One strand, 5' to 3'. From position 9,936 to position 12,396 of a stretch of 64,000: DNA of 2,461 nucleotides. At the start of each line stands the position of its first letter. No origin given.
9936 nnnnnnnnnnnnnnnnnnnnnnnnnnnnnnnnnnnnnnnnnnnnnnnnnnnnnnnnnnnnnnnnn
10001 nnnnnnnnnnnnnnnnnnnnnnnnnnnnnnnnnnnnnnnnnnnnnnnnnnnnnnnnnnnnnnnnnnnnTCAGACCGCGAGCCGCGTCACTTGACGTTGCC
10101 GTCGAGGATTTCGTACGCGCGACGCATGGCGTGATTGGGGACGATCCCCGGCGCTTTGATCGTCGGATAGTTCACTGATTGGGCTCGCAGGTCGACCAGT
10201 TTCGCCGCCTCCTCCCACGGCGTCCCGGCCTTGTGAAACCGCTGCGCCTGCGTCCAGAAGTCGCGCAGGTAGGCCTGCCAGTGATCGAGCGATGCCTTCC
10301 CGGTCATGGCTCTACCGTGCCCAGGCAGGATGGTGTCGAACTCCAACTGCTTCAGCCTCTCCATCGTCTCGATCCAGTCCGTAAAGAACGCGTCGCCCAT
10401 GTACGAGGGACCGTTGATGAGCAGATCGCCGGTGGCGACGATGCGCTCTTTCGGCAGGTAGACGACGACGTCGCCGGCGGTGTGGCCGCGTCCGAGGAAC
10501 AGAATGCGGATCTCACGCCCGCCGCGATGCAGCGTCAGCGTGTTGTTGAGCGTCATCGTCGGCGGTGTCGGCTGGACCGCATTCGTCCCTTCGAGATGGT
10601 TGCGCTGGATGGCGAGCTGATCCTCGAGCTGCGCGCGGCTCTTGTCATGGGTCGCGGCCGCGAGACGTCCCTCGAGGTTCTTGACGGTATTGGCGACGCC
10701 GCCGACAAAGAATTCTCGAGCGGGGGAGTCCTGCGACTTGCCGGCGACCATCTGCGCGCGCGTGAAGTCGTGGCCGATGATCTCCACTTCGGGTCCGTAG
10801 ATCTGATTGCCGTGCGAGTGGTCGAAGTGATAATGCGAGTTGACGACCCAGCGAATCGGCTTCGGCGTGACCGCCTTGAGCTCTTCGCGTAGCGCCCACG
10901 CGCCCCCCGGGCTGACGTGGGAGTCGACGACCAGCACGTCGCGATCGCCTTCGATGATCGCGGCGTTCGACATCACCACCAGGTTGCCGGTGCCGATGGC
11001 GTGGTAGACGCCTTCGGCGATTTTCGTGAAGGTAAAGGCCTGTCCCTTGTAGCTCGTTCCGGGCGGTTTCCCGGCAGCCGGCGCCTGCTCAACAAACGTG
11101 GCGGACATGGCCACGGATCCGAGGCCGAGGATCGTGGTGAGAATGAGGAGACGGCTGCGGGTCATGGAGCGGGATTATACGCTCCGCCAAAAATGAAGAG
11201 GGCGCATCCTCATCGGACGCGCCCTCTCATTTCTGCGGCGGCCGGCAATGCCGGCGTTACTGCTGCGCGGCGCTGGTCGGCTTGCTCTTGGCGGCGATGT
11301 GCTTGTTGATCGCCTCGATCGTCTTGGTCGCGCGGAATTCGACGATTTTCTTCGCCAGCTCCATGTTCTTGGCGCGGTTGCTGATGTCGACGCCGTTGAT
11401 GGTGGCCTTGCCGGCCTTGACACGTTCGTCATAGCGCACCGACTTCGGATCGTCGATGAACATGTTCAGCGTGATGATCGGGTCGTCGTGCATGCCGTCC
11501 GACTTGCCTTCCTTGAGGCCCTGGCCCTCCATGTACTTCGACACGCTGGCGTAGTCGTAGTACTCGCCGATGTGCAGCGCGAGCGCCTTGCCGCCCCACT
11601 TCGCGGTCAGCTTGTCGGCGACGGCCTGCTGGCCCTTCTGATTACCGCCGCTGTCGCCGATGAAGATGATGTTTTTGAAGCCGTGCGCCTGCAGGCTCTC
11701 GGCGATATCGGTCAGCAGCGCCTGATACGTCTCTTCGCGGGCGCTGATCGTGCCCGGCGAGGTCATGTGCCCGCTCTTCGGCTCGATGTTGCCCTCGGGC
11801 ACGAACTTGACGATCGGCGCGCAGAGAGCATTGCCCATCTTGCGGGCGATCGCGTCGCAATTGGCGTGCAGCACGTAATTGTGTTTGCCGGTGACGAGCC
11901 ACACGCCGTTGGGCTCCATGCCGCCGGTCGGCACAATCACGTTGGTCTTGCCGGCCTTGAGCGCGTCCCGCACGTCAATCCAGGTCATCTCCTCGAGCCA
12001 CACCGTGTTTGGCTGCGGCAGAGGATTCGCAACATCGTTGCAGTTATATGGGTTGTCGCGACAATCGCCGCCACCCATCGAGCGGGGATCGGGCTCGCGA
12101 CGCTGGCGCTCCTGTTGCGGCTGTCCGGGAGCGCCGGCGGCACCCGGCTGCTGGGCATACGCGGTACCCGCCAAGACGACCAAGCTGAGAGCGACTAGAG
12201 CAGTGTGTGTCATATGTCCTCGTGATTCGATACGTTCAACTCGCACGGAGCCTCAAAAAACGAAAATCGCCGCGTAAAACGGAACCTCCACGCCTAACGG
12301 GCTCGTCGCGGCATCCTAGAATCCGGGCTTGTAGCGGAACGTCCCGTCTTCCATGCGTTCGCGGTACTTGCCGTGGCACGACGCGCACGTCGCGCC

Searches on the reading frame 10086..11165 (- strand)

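Call 42: search_protein_families(library=pfam, proteins=[window:10086-11165:-], max_evalue=0.00001)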
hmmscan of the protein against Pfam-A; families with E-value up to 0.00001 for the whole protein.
window:10086-11165:- (359 aa): 1 family
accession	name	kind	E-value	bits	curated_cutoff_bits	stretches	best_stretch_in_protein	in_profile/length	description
PF00753.33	Lactamase_B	-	3.2e-21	76.6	22.7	2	64-121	4-61/196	Metallo-beta-lactamase superfamily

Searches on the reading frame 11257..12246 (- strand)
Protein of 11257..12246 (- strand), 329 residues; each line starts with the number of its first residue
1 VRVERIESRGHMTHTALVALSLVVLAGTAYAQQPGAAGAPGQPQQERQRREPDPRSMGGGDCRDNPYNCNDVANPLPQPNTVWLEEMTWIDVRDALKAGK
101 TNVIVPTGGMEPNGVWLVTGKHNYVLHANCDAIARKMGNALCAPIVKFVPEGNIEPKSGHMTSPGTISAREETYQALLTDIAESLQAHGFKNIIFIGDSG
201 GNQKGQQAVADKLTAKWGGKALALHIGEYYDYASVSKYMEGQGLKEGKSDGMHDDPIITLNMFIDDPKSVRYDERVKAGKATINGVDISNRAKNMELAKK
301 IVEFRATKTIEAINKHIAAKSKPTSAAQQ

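Call 42: search_protein_families(library=pfam, proteins=[window:11257-12246:-], max_evalue=0.00001)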
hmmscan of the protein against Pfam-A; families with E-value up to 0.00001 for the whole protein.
window:11257-12246:- (329 aa): 1 family
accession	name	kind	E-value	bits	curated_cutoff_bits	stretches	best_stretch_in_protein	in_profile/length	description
PF02633.19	Creatininase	-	1.7e-26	93.6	31.3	1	85-282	1-190/238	Creatinine amidohydrolase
